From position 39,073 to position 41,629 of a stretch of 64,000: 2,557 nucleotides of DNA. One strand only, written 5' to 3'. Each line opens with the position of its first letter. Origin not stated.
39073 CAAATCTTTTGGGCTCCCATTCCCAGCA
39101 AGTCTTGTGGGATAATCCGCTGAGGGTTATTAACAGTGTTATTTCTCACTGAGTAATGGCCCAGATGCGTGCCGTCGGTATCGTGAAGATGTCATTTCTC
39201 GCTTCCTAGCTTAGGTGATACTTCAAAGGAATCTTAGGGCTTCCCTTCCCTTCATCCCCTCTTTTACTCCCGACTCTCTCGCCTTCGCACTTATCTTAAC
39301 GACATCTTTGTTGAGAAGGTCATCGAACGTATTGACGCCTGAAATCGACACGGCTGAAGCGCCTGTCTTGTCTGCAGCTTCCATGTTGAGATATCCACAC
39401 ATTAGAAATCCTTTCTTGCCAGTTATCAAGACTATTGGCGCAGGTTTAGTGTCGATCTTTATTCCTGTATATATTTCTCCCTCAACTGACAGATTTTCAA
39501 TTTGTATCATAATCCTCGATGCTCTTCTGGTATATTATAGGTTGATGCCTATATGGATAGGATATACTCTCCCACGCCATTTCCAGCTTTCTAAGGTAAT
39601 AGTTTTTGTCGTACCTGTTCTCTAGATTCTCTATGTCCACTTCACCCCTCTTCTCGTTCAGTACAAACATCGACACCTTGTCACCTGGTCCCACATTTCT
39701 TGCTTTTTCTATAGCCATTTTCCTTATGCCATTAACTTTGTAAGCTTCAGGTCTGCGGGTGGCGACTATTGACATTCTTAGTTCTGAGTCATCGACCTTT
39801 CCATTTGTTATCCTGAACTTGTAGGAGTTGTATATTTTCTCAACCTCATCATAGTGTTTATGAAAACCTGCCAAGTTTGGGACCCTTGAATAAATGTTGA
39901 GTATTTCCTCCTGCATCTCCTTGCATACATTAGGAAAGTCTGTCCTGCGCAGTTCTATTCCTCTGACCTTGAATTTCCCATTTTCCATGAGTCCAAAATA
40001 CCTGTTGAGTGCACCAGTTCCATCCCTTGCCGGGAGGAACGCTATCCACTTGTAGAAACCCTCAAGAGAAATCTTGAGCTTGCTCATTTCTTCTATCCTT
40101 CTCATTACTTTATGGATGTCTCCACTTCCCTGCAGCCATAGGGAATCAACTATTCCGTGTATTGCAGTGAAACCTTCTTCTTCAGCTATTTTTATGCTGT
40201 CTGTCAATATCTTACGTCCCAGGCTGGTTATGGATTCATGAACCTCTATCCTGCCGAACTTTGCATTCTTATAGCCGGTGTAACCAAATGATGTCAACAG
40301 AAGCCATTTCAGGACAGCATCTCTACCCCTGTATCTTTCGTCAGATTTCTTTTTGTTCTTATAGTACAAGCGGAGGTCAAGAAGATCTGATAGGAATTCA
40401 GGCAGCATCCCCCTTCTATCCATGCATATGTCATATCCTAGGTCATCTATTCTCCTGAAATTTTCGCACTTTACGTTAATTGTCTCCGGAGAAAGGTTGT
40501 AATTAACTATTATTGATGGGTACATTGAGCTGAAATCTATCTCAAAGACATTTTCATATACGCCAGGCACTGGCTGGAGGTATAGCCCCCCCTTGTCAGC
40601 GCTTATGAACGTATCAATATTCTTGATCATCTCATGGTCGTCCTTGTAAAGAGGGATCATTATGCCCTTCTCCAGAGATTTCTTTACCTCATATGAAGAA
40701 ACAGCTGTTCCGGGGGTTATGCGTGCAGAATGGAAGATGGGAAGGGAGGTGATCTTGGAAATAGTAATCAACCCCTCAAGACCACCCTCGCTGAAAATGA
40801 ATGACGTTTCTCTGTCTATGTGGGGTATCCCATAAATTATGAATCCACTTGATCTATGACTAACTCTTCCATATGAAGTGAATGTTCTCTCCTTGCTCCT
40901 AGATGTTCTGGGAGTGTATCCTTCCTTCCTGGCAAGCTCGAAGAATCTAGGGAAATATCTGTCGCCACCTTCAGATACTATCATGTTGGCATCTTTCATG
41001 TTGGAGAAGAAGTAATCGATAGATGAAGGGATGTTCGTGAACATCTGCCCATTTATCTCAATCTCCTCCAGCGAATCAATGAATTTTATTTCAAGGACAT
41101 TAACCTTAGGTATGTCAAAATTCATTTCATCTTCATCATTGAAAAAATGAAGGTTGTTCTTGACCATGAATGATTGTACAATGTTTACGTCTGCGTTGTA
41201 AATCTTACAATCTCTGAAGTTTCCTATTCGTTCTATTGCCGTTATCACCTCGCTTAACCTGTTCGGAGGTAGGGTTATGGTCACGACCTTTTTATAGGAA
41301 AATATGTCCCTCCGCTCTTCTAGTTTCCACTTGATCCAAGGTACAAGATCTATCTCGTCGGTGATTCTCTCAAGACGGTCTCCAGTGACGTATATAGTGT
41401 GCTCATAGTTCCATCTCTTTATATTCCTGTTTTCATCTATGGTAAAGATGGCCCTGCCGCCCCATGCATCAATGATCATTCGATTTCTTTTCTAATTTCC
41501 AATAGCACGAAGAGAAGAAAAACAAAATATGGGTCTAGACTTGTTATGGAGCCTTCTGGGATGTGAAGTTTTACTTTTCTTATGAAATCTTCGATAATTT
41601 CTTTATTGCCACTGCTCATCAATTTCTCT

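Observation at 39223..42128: Overlap-coupled four-gene cassette around a divergent, exonuclease-less family-B DNA polymerase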

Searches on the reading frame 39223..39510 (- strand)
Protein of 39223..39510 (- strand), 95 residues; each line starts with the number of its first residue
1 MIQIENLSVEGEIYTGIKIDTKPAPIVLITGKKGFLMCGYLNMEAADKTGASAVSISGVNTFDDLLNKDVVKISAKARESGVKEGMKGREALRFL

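Call 3: search_protein_families(library=pfam, proteins=[window:39223-39510:-], max_evalue=1)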
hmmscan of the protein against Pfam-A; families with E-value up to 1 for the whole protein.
window:39223-39510:- (95 aa): 2 families
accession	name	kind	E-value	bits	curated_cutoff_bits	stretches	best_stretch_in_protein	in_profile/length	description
PF08827.16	DUF1805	-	3.4e-23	82.1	29.5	1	37-93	1-62/64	Domain of unknown function (DUF1805)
PF00817.25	IMS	-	0.0076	16.6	23.2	1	68-93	32-57/148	impB/mucB/samB family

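Call 4: search_protein_families(library=ncbifam, proteins=[window:39223-39510:-], max_evalue=1)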
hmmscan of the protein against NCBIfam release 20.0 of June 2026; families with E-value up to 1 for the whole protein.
window:39223-39510:- (95 aa): 0 families

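Call 34: search_solved_structures(query=window:39223-39510:-, max_evalue=0.01, show_alignments=1)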
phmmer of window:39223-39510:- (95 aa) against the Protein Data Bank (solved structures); distinct sequences matched with E-value up to 0.01: 1.
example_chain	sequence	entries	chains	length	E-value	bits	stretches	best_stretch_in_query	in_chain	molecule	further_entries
1qw2_A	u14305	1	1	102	1.4e-19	73.2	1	1-86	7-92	conserved hypothetical protein TA1206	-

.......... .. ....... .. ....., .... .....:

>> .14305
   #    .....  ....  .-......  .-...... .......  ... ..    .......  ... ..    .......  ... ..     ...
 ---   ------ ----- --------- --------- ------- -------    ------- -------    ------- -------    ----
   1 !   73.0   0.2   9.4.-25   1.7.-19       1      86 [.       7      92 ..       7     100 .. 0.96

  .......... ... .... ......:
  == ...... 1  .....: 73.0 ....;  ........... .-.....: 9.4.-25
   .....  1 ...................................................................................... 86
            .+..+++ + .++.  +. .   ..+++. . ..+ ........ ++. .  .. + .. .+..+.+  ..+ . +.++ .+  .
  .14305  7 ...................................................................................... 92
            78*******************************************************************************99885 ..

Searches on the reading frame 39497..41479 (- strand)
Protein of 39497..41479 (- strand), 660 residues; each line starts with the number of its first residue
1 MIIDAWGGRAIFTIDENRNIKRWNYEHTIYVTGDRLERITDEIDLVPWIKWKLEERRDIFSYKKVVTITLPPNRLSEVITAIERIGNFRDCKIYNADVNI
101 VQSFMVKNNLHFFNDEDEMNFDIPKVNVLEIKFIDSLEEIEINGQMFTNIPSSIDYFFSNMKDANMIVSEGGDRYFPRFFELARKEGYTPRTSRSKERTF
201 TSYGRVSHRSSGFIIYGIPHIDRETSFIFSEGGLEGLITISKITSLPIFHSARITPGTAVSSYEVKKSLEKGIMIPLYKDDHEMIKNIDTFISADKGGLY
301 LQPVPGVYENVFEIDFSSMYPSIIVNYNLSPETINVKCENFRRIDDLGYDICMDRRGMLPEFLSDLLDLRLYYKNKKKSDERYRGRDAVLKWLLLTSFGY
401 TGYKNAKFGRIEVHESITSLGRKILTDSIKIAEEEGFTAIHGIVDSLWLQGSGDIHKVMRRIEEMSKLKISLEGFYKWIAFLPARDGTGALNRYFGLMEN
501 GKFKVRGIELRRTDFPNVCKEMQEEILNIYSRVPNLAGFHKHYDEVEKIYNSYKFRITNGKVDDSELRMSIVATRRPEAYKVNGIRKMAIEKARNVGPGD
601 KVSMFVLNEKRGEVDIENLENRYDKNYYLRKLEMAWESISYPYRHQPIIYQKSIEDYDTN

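Call 3: search_protein_families(library=pfam, proteins=[window:39497-41479:-], max_evalue=1)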
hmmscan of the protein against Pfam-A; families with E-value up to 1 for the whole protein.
window:39497-41479:- (660 aa): 2 families
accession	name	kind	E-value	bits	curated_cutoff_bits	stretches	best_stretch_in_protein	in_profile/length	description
PF00136.26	DNA_pol_B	-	1.8e-24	86.8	23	1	294-630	42-428/453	DNA polymerase family B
PF08730.15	Rad33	-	0.039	14.4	21.7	0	136-172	37-73/165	Rad33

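Call 4: search_protein_families(library=ncbifam, proteins=[window:39497-41479:-], max_evalue=1)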
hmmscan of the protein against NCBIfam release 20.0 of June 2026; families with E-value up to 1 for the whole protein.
window:39497-41479:- (660 aa): 10 families
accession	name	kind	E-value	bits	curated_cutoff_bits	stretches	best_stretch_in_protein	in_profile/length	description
NF004416.0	PRK05761.1-2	equivalog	1.7e-161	538.9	516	1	53-645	59-651/665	type B DNA-directed DNA polymerase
NF004418.0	PRK05761.1-4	subfamily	1e-78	265.3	692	1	135-643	151-693/717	type B DNA-directed DNA polymerase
NF004417.0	PRK05761.1-3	equivalog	2.4e-48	164.8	780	1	296-639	486-840/858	DNA-directed DNA polymerase I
NF004419.0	PRK05761.1-5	equivalog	6.2e-33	113.8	1285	1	296-585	553-849/932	DNA-directed DNA polymerase I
NF004415.0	PRK05761.1-1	equivalog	2.9e-29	101.6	1289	1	239-586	434-794/883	DNA-directed DNA polymerase I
TIGR00592.1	pol2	superfamily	4.5e-20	71.3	239.95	1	294-616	799-1136/1176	DNA polymerase (pol2)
NF004421.0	PRK05762.1-2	equivalog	1.8e-19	69.6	570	1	295-533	411-668/795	DNA polymerase II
NF004422.0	PRK05762.1-4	equivalog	5.5e-12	44.9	1103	1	294-526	402-658/789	DNA polymerase II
NF004420.0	PRK05762.1-1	equivalog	6.5e-10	38.3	1435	1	294-526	398-652/783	DNA polymerase II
NF004602.0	PRK05932.2-4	equivalog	0.03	13.2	506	1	75-151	175-245/416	RNA polymerase factor sigma-54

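Call 6: search_solved_structures(query=window:39497-41479:-, max_evalue=0.001, show_alignments=2)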
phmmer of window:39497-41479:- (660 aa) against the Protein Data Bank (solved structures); distinct sequences matched with E-value up to 0.001: 58.
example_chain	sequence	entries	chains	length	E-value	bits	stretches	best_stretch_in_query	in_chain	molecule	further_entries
8s84_A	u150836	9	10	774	2.8e-33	118.4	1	239-653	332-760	DNA polymerase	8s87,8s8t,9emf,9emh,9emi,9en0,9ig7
5vu5_A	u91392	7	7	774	8.8e-33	116.8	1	239-653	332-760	DNA polymerase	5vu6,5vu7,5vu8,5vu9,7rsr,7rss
1wns_A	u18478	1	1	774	2.4e-32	115.3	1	239-653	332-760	DNA POLYMERASE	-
4k8z_A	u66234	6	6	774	2.4e-32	115.3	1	239-653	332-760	DNA polymerase | DNA polymerase,DNA polymerase,DNA polymerase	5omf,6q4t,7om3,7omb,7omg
1wn7_A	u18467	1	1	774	3.8e-32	114.7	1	239-653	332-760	Family B DNA Polymerase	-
7b06_A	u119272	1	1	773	4.6e-32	114.4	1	240-653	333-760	DNA polymerase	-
6wya_A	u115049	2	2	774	6.1e-32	114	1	239-653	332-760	DNA polymerase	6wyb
7b08_A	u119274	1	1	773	8.3e-32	113.5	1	240-653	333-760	DNA polymerase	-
2vwk_A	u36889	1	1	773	9.7e-32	113.3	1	240-653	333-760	DNA POLYMERASE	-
2vwj_A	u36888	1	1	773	9.7e-32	113.3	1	240-653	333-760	DNA POLYMERASE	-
2xhb_A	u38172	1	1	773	9.8e-32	113.3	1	240-653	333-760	DNA POLYMERASE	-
1tgo_A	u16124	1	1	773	9.8e-32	113.3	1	240-653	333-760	PROTEIN (THERMOSTABLE B DNA POLYMERASE)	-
5mdn_A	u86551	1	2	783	3.2e-31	111.6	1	234-564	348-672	DNA polymerase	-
7tqw_A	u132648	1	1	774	3.7e-31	111.4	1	239-653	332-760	DNA polymerase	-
7rsu_A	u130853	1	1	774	3.7e-31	111.4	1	239-653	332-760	DNA polymerase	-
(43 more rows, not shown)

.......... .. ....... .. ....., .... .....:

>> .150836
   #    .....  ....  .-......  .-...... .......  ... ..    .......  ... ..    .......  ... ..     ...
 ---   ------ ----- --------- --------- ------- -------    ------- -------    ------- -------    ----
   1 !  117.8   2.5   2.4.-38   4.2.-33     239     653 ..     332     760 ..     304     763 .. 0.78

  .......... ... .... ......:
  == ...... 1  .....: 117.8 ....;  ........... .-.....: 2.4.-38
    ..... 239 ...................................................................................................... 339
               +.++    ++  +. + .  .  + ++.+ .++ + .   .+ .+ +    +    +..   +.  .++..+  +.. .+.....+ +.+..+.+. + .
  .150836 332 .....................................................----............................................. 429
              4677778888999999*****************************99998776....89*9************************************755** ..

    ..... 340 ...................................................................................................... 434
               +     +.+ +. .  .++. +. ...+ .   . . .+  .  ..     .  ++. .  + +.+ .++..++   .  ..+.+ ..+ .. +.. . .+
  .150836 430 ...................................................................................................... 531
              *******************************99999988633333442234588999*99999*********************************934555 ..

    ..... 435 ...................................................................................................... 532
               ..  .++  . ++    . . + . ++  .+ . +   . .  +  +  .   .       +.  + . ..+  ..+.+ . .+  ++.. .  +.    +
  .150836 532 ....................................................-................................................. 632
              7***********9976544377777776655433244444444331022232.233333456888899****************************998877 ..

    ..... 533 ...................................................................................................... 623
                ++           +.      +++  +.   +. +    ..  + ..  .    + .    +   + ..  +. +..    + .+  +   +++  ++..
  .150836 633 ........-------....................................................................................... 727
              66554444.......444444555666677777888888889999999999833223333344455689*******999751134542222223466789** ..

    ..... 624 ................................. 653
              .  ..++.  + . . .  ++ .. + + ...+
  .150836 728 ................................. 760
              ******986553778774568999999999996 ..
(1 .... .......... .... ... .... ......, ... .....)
